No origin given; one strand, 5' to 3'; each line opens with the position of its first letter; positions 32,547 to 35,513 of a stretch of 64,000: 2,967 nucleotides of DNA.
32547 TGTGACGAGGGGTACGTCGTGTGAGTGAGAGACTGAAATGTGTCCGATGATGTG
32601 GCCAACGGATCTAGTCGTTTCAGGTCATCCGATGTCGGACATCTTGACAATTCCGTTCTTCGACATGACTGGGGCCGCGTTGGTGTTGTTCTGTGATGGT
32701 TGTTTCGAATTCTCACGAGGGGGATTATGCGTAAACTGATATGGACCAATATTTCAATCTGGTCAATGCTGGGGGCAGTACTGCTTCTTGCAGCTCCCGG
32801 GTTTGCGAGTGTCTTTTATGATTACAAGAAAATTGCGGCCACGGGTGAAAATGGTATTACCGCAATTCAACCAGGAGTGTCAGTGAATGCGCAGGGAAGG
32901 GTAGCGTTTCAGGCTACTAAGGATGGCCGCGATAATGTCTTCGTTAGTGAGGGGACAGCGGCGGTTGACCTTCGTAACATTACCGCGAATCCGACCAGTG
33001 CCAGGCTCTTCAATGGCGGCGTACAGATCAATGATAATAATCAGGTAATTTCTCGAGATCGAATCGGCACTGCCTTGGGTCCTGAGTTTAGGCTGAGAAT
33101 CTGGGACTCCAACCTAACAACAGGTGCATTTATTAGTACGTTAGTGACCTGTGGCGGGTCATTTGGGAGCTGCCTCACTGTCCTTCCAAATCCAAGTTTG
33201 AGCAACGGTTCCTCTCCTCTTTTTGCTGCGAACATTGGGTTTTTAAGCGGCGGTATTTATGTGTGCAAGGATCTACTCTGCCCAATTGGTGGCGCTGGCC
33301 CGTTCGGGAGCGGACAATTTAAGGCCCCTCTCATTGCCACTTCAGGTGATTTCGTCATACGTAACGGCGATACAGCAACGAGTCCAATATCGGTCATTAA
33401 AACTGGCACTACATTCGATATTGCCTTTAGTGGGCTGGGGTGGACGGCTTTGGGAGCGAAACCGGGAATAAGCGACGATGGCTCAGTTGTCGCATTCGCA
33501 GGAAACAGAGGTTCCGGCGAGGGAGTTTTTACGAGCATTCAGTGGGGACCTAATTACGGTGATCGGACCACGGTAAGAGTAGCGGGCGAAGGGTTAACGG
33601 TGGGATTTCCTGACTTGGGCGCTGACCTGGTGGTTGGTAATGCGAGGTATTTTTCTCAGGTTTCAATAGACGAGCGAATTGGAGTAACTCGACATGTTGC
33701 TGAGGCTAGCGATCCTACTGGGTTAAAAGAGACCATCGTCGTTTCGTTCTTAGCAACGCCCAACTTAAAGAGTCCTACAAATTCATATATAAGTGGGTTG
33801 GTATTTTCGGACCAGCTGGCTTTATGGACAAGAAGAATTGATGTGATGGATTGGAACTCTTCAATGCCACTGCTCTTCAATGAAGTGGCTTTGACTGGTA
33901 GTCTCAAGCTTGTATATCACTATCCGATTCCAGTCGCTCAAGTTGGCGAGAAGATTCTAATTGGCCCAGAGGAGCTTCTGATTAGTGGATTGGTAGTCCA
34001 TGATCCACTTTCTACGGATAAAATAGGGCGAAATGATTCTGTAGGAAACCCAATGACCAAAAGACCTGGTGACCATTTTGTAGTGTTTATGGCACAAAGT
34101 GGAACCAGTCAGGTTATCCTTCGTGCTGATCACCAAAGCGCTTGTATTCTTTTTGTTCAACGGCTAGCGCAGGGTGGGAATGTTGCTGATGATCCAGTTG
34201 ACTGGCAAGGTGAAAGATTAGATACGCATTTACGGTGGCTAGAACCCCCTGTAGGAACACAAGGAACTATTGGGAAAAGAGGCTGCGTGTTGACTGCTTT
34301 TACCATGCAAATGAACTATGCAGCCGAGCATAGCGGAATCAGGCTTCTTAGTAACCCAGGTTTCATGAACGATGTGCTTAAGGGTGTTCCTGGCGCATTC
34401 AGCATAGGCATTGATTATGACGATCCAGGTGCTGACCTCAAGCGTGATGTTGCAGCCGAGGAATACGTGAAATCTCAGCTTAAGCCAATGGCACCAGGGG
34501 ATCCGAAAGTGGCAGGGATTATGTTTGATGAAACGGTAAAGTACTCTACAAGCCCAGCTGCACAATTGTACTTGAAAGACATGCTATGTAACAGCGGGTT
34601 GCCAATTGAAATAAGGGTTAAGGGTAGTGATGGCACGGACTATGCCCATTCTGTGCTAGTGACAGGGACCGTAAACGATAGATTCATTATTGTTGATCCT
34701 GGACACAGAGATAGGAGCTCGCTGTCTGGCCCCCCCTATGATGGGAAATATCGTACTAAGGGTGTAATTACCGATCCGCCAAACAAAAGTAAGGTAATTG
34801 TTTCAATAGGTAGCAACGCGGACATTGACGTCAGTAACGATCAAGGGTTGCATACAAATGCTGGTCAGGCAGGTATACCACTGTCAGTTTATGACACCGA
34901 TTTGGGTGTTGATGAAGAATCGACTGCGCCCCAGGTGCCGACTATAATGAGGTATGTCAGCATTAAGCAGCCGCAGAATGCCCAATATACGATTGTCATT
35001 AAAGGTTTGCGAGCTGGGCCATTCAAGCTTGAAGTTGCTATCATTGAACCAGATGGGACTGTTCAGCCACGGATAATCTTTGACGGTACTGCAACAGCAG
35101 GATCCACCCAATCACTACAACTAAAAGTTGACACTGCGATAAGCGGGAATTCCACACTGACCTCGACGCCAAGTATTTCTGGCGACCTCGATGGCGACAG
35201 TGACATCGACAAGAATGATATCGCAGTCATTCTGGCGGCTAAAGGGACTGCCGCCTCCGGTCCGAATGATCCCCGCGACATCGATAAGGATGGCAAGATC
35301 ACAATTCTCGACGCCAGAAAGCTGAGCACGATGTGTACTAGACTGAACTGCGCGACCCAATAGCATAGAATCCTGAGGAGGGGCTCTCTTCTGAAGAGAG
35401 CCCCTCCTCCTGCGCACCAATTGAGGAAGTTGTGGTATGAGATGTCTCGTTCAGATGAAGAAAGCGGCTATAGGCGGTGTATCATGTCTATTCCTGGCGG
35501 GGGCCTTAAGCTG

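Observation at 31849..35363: PEP-CTERM-anchored cohesin-like protein next to a dockerin-bearing secreted peptidase: candidate exosortase-linked cohesin-dockerin surface-display module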

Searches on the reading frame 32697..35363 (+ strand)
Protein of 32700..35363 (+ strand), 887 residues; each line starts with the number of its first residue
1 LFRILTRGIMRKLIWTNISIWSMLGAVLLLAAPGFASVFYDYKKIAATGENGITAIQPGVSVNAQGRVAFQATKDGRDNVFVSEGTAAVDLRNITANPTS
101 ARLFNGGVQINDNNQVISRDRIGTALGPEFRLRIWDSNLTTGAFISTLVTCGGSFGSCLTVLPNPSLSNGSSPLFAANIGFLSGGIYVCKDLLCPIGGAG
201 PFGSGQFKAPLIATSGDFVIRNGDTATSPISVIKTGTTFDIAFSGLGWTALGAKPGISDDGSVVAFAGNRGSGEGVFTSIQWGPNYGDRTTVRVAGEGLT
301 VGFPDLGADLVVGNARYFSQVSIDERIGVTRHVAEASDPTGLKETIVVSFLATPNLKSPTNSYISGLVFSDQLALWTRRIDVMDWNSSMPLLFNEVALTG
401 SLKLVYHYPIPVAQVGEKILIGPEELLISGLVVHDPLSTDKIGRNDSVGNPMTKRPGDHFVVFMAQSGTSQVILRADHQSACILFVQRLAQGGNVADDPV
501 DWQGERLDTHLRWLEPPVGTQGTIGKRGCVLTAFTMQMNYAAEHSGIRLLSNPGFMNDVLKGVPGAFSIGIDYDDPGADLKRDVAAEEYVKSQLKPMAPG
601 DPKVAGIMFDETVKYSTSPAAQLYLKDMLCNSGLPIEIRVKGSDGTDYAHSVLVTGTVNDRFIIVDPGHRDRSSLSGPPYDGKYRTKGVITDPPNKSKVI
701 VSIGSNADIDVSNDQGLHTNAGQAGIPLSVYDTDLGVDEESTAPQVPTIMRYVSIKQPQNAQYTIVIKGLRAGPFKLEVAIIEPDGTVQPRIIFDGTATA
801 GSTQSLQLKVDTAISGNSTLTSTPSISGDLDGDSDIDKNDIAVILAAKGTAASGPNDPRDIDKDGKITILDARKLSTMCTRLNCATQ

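Call 3: search_protein_families(library=pfam, proteins=[window:32700-35363:+], max_evalue=1)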
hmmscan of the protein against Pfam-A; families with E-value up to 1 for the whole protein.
window:32700-35363:+ (887 aa): 1 family
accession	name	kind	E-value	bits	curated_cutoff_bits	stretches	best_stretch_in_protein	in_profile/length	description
PF00404.24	Dockerin_1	-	0.0024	18.5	22.9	1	828-875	2-52/57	Dockerin type I domain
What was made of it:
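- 35181..35360 (+): Dockerin (aa 819-878): two F-hand Ca loops, the linker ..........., the ILDARKL helix and a C-terminal CTRLNC cysteine pair. Pfam Dockerin_1 E 0.0024 (call 3).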

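Call 4: search_protein_families(library=ncbifam, proteins=[window:32700-35363:+], max_evalue=1)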
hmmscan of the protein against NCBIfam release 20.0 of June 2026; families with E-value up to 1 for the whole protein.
window:32700-35363:+ (887 aa): 0 families

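Call 8: find_homologous_proteins(query=window:32700-35363:+, max_evalue=0.001)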
Query window:32700-35363:+ (887 aa): 11 proteins with E <= 0.001 among 8000 candidates.
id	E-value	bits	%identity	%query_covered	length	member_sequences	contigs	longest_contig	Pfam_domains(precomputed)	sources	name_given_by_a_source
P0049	0.0e+0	1982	100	99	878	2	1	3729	-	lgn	-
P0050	0.0e+0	1196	64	99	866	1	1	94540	-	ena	-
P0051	2.0e-45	174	30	50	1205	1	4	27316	PF03793.25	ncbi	-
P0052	2.3e-44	170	33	58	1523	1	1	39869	PF17963.8,PF17892.8,PF17803.8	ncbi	-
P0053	1.3e-31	128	31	50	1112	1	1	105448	PF02412.24,PF13688.13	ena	-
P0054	1.6e-30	124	34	50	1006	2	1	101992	PF02412.24,PF13620.13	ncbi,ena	-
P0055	2.7e-30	124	32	52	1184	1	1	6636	PF17957.8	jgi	jgi:hypothetical protein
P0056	6.8e-29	119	30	50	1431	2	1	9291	PF17963.8,PF17892.8,PF17803.8,PF00353.26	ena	-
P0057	1.1e-26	112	33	51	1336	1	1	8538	PF01833.31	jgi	-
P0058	3.6e-26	110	28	50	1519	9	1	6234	PF03793.25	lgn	-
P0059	1.4e-6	45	30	29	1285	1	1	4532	PF02412.24,PF03793.25,PF24251.2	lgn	-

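Call 30: search_protein_families(library=pfam, proteins=[P0050, P0051, P0052, P0053, P0054, P0055, P0057], max_evalue=0.01)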
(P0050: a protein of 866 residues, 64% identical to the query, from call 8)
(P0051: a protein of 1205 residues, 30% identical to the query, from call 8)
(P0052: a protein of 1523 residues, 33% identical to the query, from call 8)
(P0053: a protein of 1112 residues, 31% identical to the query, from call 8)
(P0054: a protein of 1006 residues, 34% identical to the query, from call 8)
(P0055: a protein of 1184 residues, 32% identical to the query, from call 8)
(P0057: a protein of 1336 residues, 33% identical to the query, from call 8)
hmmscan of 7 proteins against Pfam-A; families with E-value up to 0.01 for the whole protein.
P0050 (866 aa): 1 family
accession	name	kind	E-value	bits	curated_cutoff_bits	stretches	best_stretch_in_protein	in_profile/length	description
PF00404.24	Dockerin_1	-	0.0081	16.8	22.9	0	807-854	2-52/57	Dockerin type I domain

P0051 (1205 aa): 5 families
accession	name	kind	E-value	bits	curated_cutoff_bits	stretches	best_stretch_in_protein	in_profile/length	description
PF03793.24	PASTA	-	6.9e-24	84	23.2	2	1007-1069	1-63/64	PASTA domain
PF24251.1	DUF7453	-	8.6e-05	22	26.2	1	36-162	106-244/460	Family of unknown function (DUF7453)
PF13688.12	Reprolysin_5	-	9.8e-05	23.1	27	1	699-751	140-190/196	Metallo-peptidase family M12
PF17957.7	Big_7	-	0.00044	21.3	24.1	1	900-940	1-41/70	Bacterial Ig domain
PF13582.12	Reprolysin_3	-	0.0025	18.7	22.4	1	696-716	102-122/123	Metallo-peptidase family M12B Reprolysin-like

P0052 (1523 aa): 7 families
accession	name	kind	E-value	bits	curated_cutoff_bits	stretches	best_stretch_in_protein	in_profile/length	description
PF17963.7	Big_9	-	2.2e-14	54.6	23.6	1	984-1073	2-89/89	Bacterial Ig domain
PF17892.7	Cadherin_5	-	1.1e-08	35.2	26.5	1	986-1074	5-97/98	Cadherin-like domain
PF17803.7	Cadherin_4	-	6.6e-08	33.4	25.1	1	984-1041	12-71/71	Bacterial cadherin-like domain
PF00413.30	Peptidase_M10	-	3.3e-05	24.2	24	1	691-782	82-127/159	Matrixin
PF13688.12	Reprolysin_5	-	6.4e-05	23.7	27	1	720-787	104-162/196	Metallo-peptidase family M12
PF17957.7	Big_7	-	0.0048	18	24.1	1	879-946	1-58/70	Bacterial Ig domain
PF13583.11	Reprolysin_4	-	0.0052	16.9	22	0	763-801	135-178/203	Metallo-peptidase family M12B Reprolysin-like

P0053 (1112 aa): 5 families
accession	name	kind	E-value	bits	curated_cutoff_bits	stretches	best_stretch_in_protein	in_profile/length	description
PF13688.12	Reprolysin_5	-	4.3e-06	27.5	27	1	775-831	133-189/196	Metallo-peptidase family M12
PF02412.23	TSP_3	-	8.1e-06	25.9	25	2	1015-1037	14-36/36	Thrombospondin type 3 repeat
PF13583.11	Reprolysin_4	-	0.00059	20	22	1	781-834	136-181/203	Metallo-peptidase family M12B Reprolysin-like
PF13582.12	Reprolysin_3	-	0.0024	18.8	22.4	1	775-799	96-122/123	Metallo-peptidase family M12B Reprolysin-like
PF01421.25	Reprolysin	-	0.0098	16.4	20.8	0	780-814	128-162/200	Reprolysin (M12B) family zinc metalloprotease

P0054 (1006 aa): 6 families
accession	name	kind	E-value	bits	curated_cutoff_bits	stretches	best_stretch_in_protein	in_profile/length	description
PF13620.12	CarboxypepD_reg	-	3.3e-07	31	32.3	1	924-993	2-70/82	Carboxypeptidase regulatory-like domain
PF02412.23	TSP_3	-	2.4e-05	24.3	25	1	880-901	15-36/36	Thrombospondin type 3 repeat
PF17210.9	SdrD_B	-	3.5e-05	24.4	29.7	1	931-993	19-82/112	SdrD B-like domain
PF13582.12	Reprolysin_3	-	0.0071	17.3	22.4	0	686-707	101-122/123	Metallo-peptidase family M12B Reprolysin-like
PF24025.1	Ig_DR_A0283-like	-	0.0079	16.9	27.1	0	927-978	12-64/102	DR_A0283-like, Ig-like domain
PF13688.12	Reprolysin_5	-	0.0099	16.6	27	0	683-710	133-160/196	Metallo-peptidase family M12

P0055 (1184 aa): 2 families
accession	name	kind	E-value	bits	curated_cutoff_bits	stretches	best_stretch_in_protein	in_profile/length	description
PF17957.7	Big_7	-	7e-09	36.6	24.1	1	888-967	1-68/70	Bacterial Ig domain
PF00404.24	Dockerin_1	-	0.0038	17.8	22.9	0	1096-1146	1-56/57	Dockerin type I domain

P0057 (1336 aa): 5 families
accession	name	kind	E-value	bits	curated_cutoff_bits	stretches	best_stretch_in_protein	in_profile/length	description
PF01833.30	TIG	-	2.1e-05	24.8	20.9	1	1235-1299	7-72/84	IPT/TIG domain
PF24251.1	DUF7453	-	0.00025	20.5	26.2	1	116-243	108-249/460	Family of unknown function (DUF7453)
PF20943.3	DUF4785_3rd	-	0.00038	20.9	24.5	1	1123-1211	11-100/106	Domain of unknown function (DUF4785) C-terminal domain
PF07676.18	PD40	-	0.0021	18.4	20.9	1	326-348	14-37/38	WD40-like Beta Propeller Repeat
PF02089.21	Palm_thioest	-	0.0042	17.3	26.8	1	677-744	55-115/254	Palmitoyl protein thioesterase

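Call 48: search_protein_families(library=pfam, alignment_id=A5, max_evalue=0.001)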
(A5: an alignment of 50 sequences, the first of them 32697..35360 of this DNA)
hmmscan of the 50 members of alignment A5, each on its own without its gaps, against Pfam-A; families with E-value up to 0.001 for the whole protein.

A. member 1, window:32697-35360:+ (888 aa): 0 families

B. families by the number of members that match (of 50 scanned): 80 families (the first 25 are shown)
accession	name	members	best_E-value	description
PF00404.24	Dockerin_1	21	2.3e-13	Dockerin type I domain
PF18911.6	PKD_4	7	8.7e-74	PKD domain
PF17963.7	Big_9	6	2e-87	Bacterial Ig domain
PF22352.2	K319L-like_PKD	6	1.4e-77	K319L-like, PKD domain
PF13620.12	CarboxypepD_reg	6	1e-68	Carboxypeptidase regulatory-like domain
PF05345.18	He_PIG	6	3.1e-67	Putative Ig domain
PF02012.26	BNR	6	9.1e-11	BNR/Asp-box repeat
PF17803.7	Cadherin_4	5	1e-83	Bacterial cadherin-like domain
PF17892.7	Cadherin_5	5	1.8e-70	Cadherin-like domain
PF13088.12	BNR_2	5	3.7e-09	BNR repeat-like domain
PF01425.27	Amidase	4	5.5e-65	Amidase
PF00801.26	PKD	4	1.1e-27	PKD domain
PF17210.9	SdrD_B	4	1e-12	SdrD B-like domain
PF21027.3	Sde0182_C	3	1.8e-31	Cellulose-binding protein Sde0182, C-terminal domain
PF13715.12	CarbopepD_reg_2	3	1e-28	CarboxypepD_reg-like domain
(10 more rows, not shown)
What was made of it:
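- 21 of 50 family members hit Pfam Dockerin_1, best 2.3e-13 (call 48).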

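Call 49: predict_structure(alignment_id=A3)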
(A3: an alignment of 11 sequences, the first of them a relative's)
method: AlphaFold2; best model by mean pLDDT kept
length: 878 residues; sequences in the alignment: 11
mean_pLDDT: 54.7   pTM: 0.54
mean pLDDT of the five models: 54.7, 53.6, 52.9, 52.2, 50.4
residues with pLDDT >= 90: 80; 70-90: 217; 50-70: 159; < 50: 422
segments of 3 or more residues with pLDDT < 50: 1-28, 86-91, 133-135, 145-149, 170-175, 184-197, 352-356, 437-441, 471-702, 706-743, 759-764, 790-794, 813-847, 849-852, 856-878
pLDDT, mean of each block of 10 residues (from residue 1): 29 27 38 87 86 90 84 83 55 65 85 70 77 55 52 69 57 51 45 48 83 82 80 90 90 92 88 79 79 60 67 90 75 83 83 53 89 78 73 82 84 80 89 57 67 91 86 32 25 28 31 29 36 29 29 26 26 27 25 23 26 30 28 30 27 26 28 24 26 27 45 27 25 28 51 58 52 55 56 53 56 44 34 24 38 48 39 33
secondary structure, 60 per line:
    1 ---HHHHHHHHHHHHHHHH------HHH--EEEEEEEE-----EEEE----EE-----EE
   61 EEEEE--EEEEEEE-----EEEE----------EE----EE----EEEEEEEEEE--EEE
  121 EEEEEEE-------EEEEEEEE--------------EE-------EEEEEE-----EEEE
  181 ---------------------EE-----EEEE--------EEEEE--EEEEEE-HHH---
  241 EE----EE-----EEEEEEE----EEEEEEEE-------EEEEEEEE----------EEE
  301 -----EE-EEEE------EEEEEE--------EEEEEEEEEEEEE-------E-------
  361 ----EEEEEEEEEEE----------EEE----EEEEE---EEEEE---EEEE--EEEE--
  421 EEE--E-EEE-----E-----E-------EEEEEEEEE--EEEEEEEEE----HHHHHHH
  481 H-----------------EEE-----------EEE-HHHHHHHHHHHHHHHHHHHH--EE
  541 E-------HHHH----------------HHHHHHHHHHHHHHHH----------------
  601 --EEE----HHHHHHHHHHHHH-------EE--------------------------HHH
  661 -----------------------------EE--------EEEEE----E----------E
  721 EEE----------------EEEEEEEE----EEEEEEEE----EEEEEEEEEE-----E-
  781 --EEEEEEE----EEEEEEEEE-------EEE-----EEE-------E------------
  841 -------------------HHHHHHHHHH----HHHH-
elements in order (helices of 4 or more, strands of 3 or more residues): H4-19 E31-38 E44-47 E59-65 E68-74 E80-83 E106-115 E118-127 E135-142 E166-171 E177-180 E209-212 E221-225 E228-233 E254-260 E265-272 E280-287 E298-300 E309-312 E319-324 E333-345 E365-375 E386-388 E393-397 E401-405 E409-412 E415-418 E421-423 E428-430 E450-458 E461-469 H474-481 E499-501 E513-515 H517-536 E539-541 H549-552 H569-584 E603-605 H610-622 E700-704 E720-723 E740-747 E752-759 E764-773 E783-789 E794-802 E810-812 E818-820 H860-869 H874-877
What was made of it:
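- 32814..34136 (+): C N-terminal beta-propeller (about aa 30-470). This is the confident part of the AF2 model (call 49).
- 34827..35162 (+): Ig-like beta-sandwich spacer (about aa 701-812). All-beta in the AF2 model, at low confidence (call 49).
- On Peptidase C39-like (Pfam PF13529): The AF2 model of this region has low confidence (call 49).
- Tried and rejected: AF2 of the whole of C gave a usable model only for aa 30-470 (call 49).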

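Call 51: search_protein_representatives(protein=P0049)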
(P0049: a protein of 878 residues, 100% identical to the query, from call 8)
Query: 878 residues. Proteins with E-value up to 0.001 (for the whole library): 2243; up to 1e-10: 566; up to 1e-30: 40. The best 150 are listed.
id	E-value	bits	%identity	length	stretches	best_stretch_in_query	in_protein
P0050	0.0e+00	1195.4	66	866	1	1-878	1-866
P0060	1.9e-94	334.2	38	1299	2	18-493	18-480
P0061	3.6e-68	247.2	34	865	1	17-878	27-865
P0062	1.2e-55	205.8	33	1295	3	21-554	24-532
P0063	2.4e-52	194.9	32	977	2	30-684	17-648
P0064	7.1e-52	193.3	39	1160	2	17-471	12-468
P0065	1.9e-47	178.6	38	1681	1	25-471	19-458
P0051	9.0e-46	173.1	35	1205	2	24-470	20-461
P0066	1.8e-45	172.1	40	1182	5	198-373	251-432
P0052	9.7e-45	169.7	39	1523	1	18-471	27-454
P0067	1.9e-44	168.7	37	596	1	27-551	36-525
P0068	1.5e-43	165.7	37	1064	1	29-471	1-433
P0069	3.7e-43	164.4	32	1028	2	9-532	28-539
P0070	2.8e-41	158.2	36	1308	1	24-468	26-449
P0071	4.4e-41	157.6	37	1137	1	27-471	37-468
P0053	4.8e-32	127.7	35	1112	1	10-471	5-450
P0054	4.8e-31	124.4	41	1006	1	26-469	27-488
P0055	1.0e-30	123.3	36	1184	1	14-467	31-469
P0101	1.1e-28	116.5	30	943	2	587-867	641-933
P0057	3.8e-27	111.5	38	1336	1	14-478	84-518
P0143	5.9e-22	94.3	31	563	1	511-849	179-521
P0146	1.7e-21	92.8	35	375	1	503-797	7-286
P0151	3.2e-21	91.9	30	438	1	491-864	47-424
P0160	1.7e-20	89.5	36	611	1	513-870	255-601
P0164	4.6e-20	88.0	33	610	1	512-865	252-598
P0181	5.9e-19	84.4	32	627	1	514-866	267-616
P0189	3.6e-18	81.8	35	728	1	513-843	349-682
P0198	1.4e-17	79.8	33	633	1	508-817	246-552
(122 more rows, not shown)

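Call 52: search_protein_families(library=pfam, proteins=[P0061, P0143, P0146, P0151, P0160, P0164, P0181, P0189, P0198, P0101], max_evalue=0.01)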
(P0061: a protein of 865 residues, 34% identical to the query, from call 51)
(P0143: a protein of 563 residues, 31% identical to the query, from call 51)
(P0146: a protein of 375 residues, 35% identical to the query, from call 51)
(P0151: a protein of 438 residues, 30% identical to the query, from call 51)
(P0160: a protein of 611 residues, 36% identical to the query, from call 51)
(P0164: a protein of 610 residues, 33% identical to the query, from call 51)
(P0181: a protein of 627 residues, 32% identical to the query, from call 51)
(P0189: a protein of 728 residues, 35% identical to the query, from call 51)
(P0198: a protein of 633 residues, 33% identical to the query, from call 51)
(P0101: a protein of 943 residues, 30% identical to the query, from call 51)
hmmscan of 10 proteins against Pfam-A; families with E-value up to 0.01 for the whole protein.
P0061 (865 aa): 1 family
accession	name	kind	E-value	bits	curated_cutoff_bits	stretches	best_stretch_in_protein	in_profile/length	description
PF00404.24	Dockerin_1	-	9.2e-06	26.2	22.9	1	803-852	1-51/57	Dockerin type I domain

P0143 (563 aa): 0 families

P0146 (375 aa): 2 families
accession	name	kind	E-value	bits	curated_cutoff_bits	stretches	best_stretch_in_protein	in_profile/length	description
PF13529.12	Peptidase_C39_2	-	3e-13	51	24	1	22-141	13-142/143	Peptidase_C39 like family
PF03412.21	Peptidase_C39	-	3.3e-05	24.2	22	1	118-159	82-122/133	Peptidase C39 family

P0151 (438 aa): 1 family
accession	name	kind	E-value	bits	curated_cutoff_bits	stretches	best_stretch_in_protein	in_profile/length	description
PF00404.24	Dockerin_1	-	2.2e-07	31.4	22.9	1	376-428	1-54/57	Dockerin type I domain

P0160 (611 aa): 4 families
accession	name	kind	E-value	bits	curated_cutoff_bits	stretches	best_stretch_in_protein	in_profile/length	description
PF00404.24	Dockerin_1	-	4e-11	43.4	22.9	1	550-602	1-54/57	Dockerin type I domain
PF13529.12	Peptidase_C39_2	-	9.5e-06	26.7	24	1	258-395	12-143/143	Peptidase_C39 like family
PF13202.12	EF-hand_5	-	0.0035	17.2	25.9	0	584-600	8-24/25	EF hand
PF00036.39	EF-hand_1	-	0.004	17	25.4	0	584-601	9-26/29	EF hand domain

P0164 (610 aa): 2 families
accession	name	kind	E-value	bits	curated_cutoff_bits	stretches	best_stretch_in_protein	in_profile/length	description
PF00404.24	Dockerin_1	-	8.4e-10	39.1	22.9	1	549-603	1-56/57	Dockerin type I domain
PF13529.12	Peptidase_C39_2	-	7.5e-05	23.8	24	1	242-389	11-143/143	Peptidase_C39 like family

P0181 (627 aa): 1 family
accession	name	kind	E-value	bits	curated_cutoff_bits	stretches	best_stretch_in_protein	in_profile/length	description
PF00404.24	Dockerin_1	-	5.8e-11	42.9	22.9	1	566-620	1-56/57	Dockerin type I domain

P0189 (728 aa): 1 family
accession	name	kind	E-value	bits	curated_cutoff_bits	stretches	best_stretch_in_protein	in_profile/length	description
PF22888.1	FIMAH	-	0.0001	23.3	24.8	1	673-726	27-81/81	FIMAH domain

P0198 (633 aa): 3 families
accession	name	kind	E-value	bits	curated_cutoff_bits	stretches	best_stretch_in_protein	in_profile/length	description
PF22888.1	FIMAH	-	2.8e-07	31.5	24.8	1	566-631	15-80/81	FIMAH domain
PF13529.12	Peptidase_C39_2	-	7.2e-05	23.8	24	1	257-389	15-142/143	Peptidase_C39 like family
PF11496.14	HDA2-3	-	0.0034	17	27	1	316-379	177-240/278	Class II histone deacetylase complex subunits 2 and 3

P0101 (943 aa): 1 family
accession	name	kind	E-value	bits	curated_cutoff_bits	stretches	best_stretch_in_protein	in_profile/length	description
PF00404.24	Dockerin_1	-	5.2e-14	52.6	22.9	1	882-936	1-56/57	Dockerin type I domain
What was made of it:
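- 34239..34826 (+): C39-like papain-fold cysteine peptidase domain (about aa 505-700). Catalytic Cys520 at 34284-34286, His641 at 34647-34649, Asp657 at 34695-34697. Homologues P0146, P0160, P0164 and P0198 hit Pfam Peptidase_C39_2 at 51 to 23.8 bits (call 52).
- On Peptidase C39-like (Pfam PF13529): Homologues of the same domain score 51.0, 26.7, 23.8 and 23.8 bits against a cut-off of 24 (call 52).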

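Call 53: fold_search(model_id=the predicted structure, library=pdb)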
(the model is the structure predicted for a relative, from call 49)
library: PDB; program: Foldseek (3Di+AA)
matches with E <= 10: 763; with E <= 0.001: 77
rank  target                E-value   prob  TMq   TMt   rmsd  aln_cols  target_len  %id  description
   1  2bkl_B                7.3e-07  1.00  0.18  0.22  18.2       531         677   12  Structural and Mechanistic Analysis of Two Prolyl Endopeptidases: Role of Inter-Domain Dynamics in Catalysis and Speci (released 2005-03-09)
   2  2bkl_A                1.0e-06  1.00  0.19  0.23  17.6       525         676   11  Structural and Mechanistic Analysis of Two Prolyl Endopeptidases: Role of Inter-Domain Dynamics in Catalysis and Speci (released 2005-03-09)
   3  1v04                  1.6e-06  1.00  0.20  0.39  10.4       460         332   10  serum paraoxonase by directed evolution (released 2004-04-23)
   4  4q1u                  1.6e-06  1.00  0.20  0.39  10.7       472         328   10  Serum paraoxonase-1 by directed evolution with the K192Q mutation (released 2015-02-18)
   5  6g82                  2.5e-06  1.00  0.19  0.37  11.7       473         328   10  Serum paraoxonase-1 by directed evolution with the L69S/H115W/F222S mutations (released 2019-03-20)
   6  3sre                  3.8e-06  1.00  0.20  0.40  10.2       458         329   11  Serum paraoxonase-1 by directed evolution at pH 6.5 (released 2012-03-21)
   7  3b69                  4.2e-06  1.00  0.20  0.26  10.8       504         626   11  T cruzi Trans-sialidase complex with benzoylated NANA derivative (released 2008-05-13)
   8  4hho                  4.4e-06  1.00  0.21  0.43  10.3       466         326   10  Serum paraoxonase-1 by directed evolution with the H115W mutation (released 2013-03-27)
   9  1ms8_A                5.2e-06  1.00  0.20  0.27  11.1       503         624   11  Triclinic form of Trypanosoma cruzi trans-sialidase, in complex with 3-deoxy-2,3-dehydro-N-acetylneuraminic acid (DANA (released 2003-03-25)
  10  1ms5_A                1.1e-05  1.00  0.21  0.27  10.9       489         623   11  Triclinic form of Trypanosoma cruzi trans-sialidase, soaked with N-acetylneuraminyl-a-2,3-thio-galactoside (NA-S-Gal) (released 2003-03-25)
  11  2w8b_B                1.6e-05  1.00  0.17  0.31  15.6       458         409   11  Crystal structure of processed TolB in complex with Pal (released 2009-02-17)
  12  9a2l_MODEL_1_A        1.8e-05  1.00  0.18  0.33   7.5       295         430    9  Model of E. coli TolB by in-cell photo-crosslinking MS and deep learning (released 2023-02-24)
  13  1ms1_A                2.3e-05  1.00  0.21  0.27  10.5       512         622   10  Monoclinic form of Trypanosoma cruzi trans-sialidase, in complex with 3-deoxy-2,3-dehydro-N-acetylneuraminic acid (DAN (released 2003-03-25)
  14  2w8b_A                2.7e-05  1.00  0.18  0.35   9.6       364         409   10  Crystal structure of processed TolB in complex with Pal (released 2009-02-17)
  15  1wcs                  2.7e-05  1.00  0.20  0.26  11.2       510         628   10  A mutant of Trypanosoma rangeli sialidase displaying trans-sialidase activity (released 2004-12-15)
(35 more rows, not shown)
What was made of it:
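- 32814..34136 (+): Foldseek matches are propellers of prolyl endopeptidase, paraoxonase and TolB (call 53).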
